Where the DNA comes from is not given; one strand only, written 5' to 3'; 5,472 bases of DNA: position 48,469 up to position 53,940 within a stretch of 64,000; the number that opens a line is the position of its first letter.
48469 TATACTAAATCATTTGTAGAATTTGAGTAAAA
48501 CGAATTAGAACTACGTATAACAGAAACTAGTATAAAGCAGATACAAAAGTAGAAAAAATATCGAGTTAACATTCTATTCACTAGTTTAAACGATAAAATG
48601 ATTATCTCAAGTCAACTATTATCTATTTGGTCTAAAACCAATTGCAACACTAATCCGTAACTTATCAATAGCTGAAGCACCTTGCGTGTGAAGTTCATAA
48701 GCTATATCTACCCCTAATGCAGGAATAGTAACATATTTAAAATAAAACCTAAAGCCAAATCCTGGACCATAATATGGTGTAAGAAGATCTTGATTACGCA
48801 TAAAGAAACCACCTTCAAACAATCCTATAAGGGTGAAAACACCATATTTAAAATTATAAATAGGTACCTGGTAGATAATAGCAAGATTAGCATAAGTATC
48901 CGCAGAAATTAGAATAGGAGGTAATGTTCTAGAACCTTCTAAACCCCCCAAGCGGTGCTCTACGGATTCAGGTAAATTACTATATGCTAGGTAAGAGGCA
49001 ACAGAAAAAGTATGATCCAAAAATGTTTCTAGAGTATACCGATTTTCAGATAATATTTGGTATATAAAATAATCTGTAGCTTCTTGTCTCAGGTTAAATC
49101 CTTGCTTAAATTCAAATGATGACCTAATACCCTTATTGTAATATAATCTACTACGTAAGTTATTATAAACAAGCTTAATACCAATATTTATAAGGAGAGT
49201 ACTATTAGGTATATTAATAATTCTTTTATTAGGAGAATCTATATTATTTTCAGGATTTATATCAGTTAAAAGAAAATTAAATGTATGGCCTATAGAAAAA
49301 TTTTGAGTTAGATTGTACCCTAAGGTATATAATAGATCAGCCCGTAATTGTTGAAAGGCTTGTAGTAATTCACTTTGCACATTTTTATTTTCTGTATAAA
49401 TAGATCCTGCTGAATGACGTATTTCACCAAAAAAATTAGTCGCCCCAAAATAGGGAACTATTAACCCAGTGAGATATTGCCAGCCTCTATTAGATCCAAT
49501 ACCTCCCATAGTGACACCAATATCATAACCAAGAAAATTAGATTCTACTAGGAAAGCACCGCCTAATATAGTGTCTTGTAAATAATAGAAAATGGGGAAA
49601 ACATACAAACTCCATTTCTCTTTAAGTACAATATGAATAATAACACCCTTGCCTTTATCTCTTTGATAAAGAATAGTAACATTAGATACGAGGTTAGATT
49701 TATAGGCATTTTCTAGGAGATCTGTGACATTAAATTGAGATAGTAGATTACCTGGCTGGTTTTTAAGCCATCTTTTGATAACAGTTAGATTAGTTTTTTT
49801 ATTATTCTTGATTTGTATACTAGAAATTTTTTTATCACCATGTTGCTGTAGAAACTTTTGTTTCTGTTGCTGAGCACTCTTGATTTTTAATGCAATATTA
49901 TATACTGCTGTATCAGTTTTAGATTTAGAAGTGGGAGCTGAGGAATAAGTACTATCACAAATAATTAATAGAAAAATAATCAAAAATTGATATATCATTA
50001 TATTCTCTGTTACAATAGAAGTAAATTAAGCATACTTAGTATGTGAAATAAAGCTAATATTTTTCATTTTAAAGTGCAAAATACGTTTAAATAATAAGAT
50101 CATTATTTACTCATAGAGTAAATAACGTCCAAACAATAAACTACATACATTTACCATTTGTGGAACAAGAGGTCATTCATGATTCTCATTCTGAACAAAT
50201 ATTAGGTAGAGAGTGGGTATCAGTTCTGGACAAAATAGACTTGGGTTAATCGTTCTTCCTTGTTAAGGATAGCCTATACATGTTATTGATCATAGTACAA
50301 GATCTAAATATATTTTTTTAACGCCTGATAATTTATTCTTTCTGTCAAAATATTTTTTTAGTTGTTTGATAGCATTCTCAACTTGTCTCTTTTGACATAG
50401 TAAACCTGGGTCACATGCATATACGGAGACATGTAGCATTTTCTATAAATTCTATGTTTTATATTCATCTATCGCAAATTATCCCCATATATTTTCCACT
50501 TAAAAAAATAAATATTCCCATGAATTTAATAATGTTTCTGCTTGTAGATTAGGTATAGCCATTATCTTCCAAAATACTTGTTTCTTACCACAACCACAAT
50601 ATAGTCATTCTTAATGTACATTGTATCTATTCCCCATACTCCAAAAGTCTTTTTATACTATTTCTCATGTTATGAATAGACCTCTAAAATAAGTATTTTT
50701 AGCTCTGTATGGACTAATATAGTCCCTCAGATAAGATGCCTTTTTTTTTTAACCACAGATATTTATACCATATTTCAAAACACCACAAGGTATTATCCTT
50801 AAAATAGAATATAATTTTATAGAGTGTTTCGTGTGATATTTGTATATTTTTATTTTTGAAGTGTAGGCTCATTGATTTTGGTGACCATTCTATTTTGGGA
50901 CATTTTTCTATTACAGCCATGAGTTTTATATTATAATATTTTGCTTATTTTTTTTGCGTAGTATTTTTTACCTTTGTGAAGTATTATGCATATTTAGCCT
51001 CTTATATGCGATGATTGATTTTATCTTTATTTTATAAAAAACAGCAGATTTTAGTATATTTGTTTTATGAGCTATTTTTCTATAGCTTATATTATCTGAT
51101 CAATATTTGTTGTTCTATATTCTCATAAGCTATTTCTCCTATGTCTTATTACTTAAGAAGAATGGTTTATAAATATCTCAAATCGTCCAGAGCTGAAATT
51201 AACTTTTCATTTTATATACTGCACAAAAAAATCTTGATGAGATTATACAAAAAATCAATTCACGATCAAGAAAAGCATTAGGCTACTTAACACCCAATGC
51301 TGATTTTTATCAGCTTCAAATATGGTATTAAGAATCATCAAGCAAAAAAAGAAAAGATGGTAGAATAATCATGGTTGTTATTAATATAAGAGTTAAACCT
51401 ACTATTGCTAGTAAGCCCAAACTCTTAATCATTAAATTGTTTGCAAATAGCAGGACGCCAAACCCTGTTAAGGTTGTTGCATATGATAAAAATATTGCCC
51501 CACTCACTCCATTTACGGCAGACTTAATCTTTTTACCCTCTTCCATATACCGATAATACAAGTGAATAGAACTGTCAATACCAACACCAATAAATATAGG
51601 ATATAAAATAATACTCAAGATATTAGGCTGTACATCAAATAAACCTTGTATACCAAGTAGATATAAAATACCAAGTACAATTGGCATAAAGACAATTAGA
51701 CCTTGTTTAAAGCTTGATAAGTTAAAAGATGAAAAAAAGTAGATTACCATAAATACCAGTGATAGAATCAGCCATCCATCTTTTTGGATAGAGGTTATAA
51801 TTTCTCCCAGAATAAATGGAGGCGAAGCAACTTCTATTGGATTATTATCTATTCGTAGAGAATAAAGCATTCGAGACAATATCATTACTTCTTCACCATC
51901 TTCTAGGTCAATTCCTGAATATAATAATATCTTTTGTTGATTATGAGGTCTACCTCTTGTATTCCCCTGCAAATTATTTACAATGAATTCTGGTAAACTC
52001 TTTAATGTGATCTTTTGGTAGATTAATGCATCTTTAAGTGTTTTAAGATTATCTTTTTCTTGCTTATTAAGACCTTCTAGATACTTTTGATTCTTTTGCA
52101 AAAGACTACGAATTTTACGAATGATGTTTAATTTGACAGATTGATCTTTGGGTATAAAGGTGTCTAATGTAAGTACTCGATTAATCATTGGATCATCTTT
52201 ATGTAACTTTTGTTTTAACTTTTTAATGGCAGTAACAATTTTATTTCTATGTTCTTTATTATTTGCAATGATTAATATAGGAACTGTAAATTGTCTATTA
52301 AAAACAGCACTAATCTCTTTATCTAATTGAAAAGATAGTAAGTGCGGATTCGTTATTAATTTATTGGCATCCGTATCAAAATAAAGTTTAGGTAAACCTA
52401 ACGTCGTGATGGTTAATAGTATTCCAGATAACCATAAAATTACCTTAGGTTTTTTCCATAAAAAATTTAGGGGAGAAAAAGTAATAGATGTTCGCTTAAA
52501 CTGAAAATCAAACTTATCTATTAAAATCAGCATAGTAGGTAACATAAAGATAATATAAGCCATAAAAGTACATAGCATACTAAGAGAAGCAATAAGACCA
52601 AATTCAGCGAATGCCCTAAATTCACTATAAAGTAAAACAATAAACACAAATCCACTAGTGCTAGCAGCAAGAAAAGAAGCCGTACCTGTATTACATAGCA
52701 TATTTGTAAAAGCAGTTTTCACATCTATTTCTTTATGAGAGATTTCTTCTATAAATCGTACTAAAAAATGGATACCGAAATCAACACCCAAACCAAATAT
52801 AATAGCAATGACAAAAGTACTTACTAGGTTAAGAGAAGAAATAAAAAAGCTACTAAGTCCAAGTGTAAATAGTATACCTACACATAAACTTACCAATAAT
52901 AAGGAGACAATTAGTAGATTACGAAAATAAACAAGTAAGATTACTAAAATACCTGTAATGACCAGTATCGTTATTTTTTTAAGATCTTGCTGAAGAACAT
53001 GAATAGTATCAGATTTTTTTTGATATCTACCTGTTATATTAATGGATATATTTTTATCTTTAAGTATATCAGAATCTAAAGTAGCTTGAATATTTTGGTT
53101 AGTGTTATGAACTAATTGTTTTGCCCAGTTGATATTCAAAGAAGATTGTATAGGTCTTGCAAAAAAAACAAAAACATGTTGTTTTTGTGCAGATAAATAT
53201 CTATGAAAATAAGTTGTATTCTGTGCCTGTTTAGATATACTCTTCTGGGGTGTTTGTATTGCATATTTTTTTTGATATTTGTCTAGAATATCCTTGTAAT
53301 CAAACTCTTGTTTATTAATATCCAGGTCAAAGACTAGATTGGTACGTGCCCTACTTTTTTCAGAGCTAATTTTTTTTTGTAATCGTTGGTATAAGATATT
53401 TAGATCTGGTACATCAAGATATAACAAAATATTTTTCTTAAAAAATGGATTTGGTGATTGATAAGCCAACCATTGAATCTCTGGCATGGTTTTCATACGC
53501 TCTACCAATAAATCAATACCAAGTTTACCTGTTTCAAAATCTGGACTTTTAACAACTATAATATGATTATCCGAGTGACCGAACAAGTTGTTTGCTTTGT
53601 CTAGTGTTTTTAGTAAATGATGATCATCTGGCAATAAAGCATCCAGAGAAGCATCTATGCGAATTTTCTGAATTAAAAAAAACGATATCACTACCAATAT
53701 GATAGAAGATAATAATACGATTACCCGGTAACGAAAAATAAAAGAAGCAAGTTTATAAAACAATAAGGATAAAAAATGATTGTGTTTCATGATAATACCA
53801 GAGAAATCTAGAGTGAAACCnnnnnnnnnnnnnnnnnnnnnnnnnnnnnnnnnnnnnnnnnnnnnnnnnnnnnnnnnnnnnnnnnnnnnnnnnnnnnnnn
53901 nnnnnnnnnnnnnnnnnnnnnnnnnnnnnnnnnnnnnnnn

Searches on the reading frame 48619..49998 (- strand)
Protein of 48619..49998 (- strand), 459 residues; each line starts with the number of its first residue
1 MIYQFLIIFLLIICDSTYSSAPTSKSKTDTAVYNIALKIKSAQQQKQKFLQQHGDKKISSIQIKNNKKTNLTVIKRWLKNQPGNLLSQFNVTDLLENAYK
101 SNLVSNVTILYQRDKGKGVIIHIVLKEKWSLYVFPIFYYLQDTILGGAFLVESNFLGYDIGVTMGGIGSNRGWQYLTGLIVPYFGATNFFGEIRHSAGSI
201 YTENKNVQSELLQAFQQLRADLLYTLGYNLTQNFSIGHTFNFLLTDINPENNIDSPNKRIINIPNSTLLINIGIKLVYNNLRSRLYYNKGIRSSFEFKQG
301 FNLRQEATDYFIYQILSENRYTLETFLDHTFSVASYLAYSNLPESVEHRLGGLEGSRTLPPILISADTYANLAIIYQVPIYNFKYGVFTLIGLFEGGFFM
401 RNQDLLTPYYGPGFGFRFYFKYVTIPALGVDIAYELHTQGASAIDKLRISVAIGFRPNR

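Call 3: search_protein_families(library=pfam, proteins=[window:48619-49998:-], max_evalue=1)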
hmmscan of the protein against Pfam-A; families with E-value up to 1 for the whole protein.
window:48619-49998:- (459 aa): 1 family
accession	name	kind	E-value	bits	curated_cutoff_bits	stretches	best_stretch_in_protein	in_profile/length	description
PF07244.20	POTRA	-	8.2e-05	23.7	21.3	1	57-128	2-79/79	Surface antigen variable number repeat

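Call 4: search_protein_families(library=ncbifam, proteins=[window:48619-49998:-], max_evalue=1)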
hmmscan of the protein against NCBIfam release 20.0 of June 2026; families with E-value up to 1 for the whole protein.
window:48619-49998:- (459 aa): 1 family
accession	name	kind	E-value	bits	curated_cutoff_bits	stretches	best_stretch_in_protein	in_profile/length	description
TIGR03303.1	OM_YaeT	equivalog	2.9e-11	42.5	297.15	1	57-341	323-603/741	outer membrane protein assembly factor BamA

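Call 5: search_protein_families(library=phrogs, proteins=[window:48619-49998:-], max_evalue=0.1)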
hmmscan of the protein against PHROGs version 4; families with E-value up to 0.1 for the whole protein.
window:48619-49998:- (459 aa): 3 families
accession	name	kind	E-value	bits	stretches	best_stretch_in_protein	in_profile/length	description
phrog_8566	-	unknown function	0.041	14.9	1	9-72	24-82/127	-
phrog_10937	-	unknown function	0.044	14.8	0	45-82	10-47/132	-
phrog_10821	-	unknown function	0.096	13.7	1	31-133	25-118/124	-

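Call 16: find_homologous_proteins(query=window:48619-49998:-)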
Query window:48619-49998:- (459 aa): 26 proteins with E <= 0.001 among 5550 candidates.
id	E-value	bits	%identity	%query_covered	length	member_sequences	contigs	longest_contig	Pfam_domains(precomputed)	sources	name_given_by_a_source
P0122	0.0e+0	1025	100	100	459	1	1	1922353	-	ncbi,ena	-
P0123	4.8e-140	486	50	100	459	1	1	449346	-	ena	-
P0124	6.1e-138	479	50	99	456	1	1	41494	-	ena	-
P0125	6.8e-127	442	48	96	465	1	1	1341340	PF07244.21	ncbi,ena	-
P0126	4.4e-115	403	53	80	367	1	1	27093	-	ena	-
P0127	9.3e-86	307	41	88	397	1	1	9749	PF07244.21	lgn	-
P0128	9.0e-80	287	39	87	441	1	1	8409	-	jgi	jgi:outer membrane protein assembly factor BamA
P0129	1.7e-62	230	34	91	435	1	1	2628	-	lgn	-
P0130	3.9e-57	212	31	87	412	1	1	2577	-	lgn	-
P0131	4.3e-57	212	31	88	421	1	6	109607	-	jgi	jgi:hypothetical protein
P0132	6.1e-55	205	30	83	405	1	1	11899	PF08478.16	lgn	-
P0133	9.7e-55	204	29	88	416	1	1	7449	-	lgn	-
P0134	2.3e-52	197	30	87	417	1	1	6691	-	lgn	-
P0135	3.7e-52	196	30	88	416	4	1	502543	-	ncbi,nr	ncbi:MAG: hypothetical protein KF713_06050 [Turneriella sp.]|nr:hypothetical protein [Turneriella sp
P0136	4.0e-51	192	30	87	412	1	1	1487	-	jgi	jgi:hypothetical protein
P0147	4.1e-47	179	32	73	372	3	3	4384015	-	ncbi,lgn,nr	ncbi:hypothetical protein [Turneriella parva]|nr:hypothetical protein [Turneriella parva]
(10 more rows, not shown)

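Call 18: find_encoding_contigs(protein=P0125, flank=8000, max_places=2)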
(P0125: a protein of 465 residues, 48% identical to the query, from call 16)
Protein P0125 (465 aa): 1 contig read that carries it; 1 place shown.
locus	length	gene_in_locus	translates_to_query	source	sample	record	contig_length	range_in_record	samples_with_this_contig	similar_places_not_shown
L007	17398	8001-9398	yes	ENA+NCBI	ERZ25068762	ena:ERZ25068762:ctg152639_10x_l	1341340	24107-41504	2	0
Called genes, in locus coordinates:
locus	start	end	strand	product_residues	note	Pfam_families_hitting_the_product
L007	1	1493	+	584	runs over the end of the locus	PF21543:CvfB_2nd (faint), PF21710:Spt6_S1 (faint), PF23459:S1_RRP5 (faint), PF00575:S1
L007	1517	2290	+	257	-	PF00085:Thioredoxin, PF13098:Thioredoxin_2 (weak), PF13905:Thioredoxin_8, PF14561:TPR_20 (weak)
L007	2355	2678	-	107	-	-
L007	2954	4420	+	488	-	PF00501:AMP-binding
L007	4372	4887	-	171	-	PF14385:DUF4416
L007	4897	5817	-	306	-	PF01063:Aminotran_4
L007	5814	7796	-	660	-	PF00664:ABC_membrane, PF02463:SMC_N (faint), PF00005:ABC_tran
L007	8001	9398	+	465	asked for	PF07244:POTRA (weak)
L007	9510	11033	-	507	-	-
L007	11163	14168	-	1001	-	PF14508:GH97_N, PF10566:Glyco_hydro_97, PF14509:GH97_C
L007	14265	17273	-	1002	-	-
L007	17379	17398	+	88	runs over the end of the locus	-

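Call 19: find_encoding_contigs(protein=P0123, flank=8000, max_places=2)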
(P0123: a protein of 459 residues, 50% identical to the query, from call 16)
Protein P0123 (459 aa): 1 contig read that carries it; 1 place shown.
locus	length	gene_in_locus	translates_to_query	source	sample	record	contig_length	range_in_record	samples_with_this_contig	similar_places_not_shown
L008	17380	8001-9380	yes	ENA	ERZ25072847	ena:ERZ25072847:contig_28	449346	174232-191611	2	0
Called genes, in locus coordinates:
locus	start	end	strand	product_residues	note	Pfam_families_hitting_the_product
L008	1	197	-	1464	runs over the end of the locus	PF00041:fn3 (faint), PF20578:aBig_2, PF02838:Glyco_hydro_20b, PF00728:Glyco_hydro_20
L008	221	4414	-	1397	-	PF00041:fn3 (faint), PF20578:aBig_2, PF02838:Glyco_hydro_20b, PF00728:Glyco_hydro_20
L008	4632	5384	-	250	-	-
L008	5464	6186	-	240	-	PF01625:PMSR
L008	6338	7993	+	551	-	PF01663:Phosphodiest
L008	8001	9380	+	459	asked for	-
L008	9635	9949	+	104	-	-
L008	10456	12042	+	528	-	PF13387:Lnb_N, PF25222:DUF7840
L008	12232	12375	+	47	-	-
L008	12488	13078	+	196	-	PF13274:SocA_Panacea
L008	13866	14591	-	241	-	PF03740:PdxJ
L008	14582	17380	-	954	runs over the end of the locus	PF00005:ABC_tran (faint), PF02463:SMC_N (faint), PF03193:RsgA_GTPase (faint), PF13191:AAA_16 (faint), PF13304:AAA_21 (faint), PF13401:AAA_22 (faint), PF17760:UvrA_inter, PF17755:UvrA_DNA-bind, +2 more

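Call 20: find_encoding_contigs(protein=P0147, flank=8000, max_places=2)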
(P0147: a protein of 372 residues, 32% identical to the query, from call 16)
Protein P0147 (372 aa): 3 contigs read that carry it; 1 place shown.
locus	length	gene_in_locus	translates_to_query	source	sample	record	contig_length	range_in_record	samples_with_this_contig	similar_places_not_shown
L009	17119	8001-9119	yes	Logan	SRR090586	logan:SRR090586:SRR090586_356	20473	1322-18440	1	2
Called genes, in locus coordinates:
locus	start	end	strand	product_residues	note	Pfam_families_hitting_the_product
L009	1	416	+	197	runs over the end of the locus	PF03167:UDG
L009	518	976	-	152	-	-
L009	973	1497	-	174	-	PF00132:Hexapep, PF25084:LbH_EIF2B (faint), PF25087:GMPPB_C (faint)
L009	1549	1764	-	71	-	PF04324:Fer2_BFD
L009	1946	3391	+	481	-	-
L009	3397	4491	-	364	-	PF17773:UPF0176_N, PF00581:Rhodanese, PF12368:Rhodanese_C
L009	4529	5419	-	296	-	PF13593:SBF_like, PF01758:SBF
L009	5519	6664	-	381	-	PF00285:Citrate_synt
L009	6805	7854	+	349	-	PF00534:Glycos_transf_1 (weak)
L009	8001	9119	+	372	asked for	-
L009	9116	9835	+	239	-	-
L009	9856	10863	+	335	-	PF09587:PGA_cap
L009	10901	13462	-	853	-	PF02861:Clp_N, PF13191:AAA_16 (weak), PF00004:AAA, PF17871:AAA_lid_9, PF00004:AAA, PF07724:AAA_2, PF07728:AAA_5, PF10431:ClpB_D2-small, +8 more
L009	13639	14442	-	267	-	-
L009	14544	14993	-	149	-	-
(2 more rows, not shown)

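Call 64: search_solved_structures(query=window:48619-49998:-, max_evalue=0.01)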
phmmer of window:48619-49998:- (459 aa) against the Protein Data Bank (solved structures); distinct sequences matched with E-value up to 0.01: 0.

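Call 66: search_solved_structures(query=A3, max_evalue=0.1)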
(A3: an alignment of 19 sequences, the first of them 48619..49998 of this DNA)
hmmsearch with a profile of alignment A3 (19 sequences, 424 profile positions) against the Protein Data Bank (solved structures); distinct sequences matched with E-value up to 0.1: 43.
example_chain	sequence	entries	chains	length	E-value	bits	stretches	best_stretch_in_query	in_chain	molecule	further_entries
9cmw_A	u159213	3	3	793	1.5e-08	37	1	28-90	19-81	Outer membrane protein assembly factor BamA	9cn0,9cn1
4k3b_A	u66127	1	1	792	3.2e-08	36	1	32-90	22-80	Outer membrane protein assembly factor BamA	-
9pxg_A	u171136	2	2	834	2.5e-07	33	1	29-167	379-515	Outer membrane protein assembly factor BamA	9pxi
9pxj_A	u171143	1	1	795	2.8e-07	32.8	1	29-167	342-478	BamA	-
9p1u_A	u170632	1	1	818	0.0018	20.3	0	31-228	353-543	Outer membrane protein assembly factor BamA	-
9ccg_A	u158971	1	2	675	0.0027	19.7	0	41-169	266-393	POTRA domain-containing protein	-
9h89_A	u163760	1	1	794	0.0033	19.4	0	31-230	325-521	Outer membrane protein assembly factor BamA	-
9h84_A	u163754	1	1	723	0.0034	19.4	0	31-233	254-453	Outer membrane protein assembly factor BamA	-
2x8x_X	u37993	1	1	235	0.0043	19.1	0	43-110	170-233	TLR1789 PROTEIN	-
7ye4_A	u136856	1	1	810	0.0067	18.4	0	31-233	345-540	Outer membrane protein assembly factor BamA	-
8bnz_A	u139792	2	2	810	0.0067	18.4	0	31-233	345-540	Outer membrane protein assembly factor BamA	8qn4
5efr_A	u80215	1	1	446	0.011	17.8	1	36-109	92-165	BamA-BamD fusion Protein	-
7tsz_A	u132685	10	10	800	0.011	17.7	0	31-233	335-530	Outer membrane protein assembly factor BamA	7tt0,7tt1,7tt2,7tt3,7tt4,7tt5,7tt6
9mge_A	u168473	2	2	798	0.013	17.5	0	31-228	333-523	Outer membrane protein assembly factor BamA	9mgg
7ye6_A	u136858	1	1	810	0.013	17.5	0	31-233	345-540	Outer membrane protein assembly factor BamA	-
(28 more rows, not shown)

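Call 67: search_protein_families(library=pfam, alignment_id=A3, max_evalue=0.1)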
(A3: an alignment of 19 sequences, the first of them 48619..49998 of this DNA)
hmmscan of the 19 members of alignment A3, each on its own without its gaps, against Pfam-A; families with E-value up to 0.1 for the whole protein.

A. member 1, window:48619-49998:- (459 aa): 1 family
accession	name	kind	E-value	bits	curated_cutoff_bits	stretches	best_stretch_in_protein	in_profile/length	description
PF07244.20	POTRA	-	8.2e-05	23.7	21.3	1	57-128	2-79/79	Surface antigen variable number repeat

B. families by the number of members that match (of 19 scanned): 4 families
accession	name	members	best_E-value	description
PF07244.20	POTRA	15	1.4e-05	Surface antigen variable number repeat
PF08478.15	POTRA_1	10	2.8e-05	POTRA domain, FtsQ-type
PF01103.29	Omp85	5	0.0023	Omp85 superfamily domain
PF25231.1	DUF7847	1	0.083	Domain of unknown function (DUF7847)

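Call 76: search_protein_families(library=padloc, proteins=[window:48619-49998:-], max_evalue=0.01)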
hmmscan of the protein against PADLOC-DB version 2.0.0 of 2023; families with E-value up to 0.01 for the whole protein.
window:48619-49998:- (459 aa): 0 families

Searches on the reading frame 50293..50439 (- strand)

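Call 73: search_protein_families(library=pfam, proteins=[window:50293-50439:-], max_evalue=0.1)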
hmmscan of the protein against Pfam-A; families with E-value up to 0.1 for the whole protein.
seq(49 aa): 2 families
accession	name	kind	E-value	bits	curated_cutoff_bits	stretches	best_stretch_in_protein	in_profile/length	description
PF16035.10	Chalcone_2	-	0.08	13.2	27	1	16-46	119-149/203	Chalcone isomerase like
PF01684.21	ET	-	0.085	13.6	25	1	4-30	38-64/78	ET module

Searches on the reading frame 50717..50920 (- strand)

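Call 73: search_protein_families(library=pfam, proteins=[window:50717-50920:-], max_evalue=0.1)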
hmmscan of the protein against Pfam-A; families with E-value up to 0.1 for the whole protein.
seq(68 aa): 1 family
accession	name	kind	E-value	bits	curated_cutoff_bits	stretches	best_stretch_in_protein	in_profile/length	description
PF13565.12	HTH_32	-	0.012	16.6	33.7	1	3-36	40-72/73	Homeodomain-like domain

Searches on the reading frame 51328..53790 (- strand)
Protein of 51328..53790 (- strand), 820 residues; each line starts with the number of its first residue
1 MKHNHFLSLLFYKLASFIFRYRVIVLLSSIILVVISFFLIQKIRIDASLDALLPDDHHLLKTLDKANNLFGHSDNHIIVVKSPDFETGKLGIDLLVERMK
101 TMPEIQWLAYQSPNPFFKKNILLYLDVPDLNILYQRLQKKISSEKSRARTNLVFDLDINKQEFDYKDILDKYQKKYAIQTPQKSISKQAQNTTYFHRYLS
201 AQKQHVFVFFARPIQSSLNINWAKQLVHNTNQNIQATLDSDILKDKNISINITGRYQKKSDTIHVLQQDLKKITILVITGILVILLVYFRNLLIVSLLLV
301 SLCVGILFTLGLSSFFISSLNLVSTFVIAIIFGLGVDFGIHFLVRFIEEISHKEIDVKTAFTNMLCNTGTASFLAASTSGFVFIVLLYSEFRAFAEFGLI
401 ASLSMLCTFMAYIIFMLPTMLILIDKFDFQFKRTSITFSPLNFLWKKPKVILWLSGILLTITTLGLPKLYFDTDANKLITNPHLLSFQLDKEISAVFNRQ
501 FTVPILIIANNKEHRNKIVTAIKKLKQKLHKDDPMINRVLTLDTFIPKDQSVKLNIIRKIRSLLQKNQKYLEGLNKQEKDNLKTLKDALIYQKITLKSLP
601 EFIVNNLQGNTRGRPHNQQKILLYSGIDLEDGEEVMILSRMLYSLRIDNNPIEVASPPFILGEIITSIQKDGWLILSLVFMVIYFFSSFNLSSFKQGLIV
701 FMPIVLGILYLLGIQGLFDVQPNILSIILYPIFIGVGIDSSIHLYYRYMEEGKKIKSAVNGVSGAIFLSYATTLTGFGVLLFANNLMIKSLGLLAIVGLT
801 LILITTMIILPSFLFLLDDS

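Call 73: search_protein_families(library=pfam, proteins=[window:51328-53790:-], max_evalue=0.1)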
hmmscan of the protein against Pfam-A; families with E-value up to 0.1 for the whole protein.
window:51328-53790:- (820 aa): 2 families
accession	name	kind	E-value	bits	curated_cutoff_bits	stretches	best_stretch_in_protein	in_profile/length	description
PF03176.21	MMPL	-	4.7e-28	98.5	20.5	2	232-445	108-319/333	MMPL family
PF02460.24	Patched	-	0.0048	17.1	23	1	293-421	35-155/156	Patched SSD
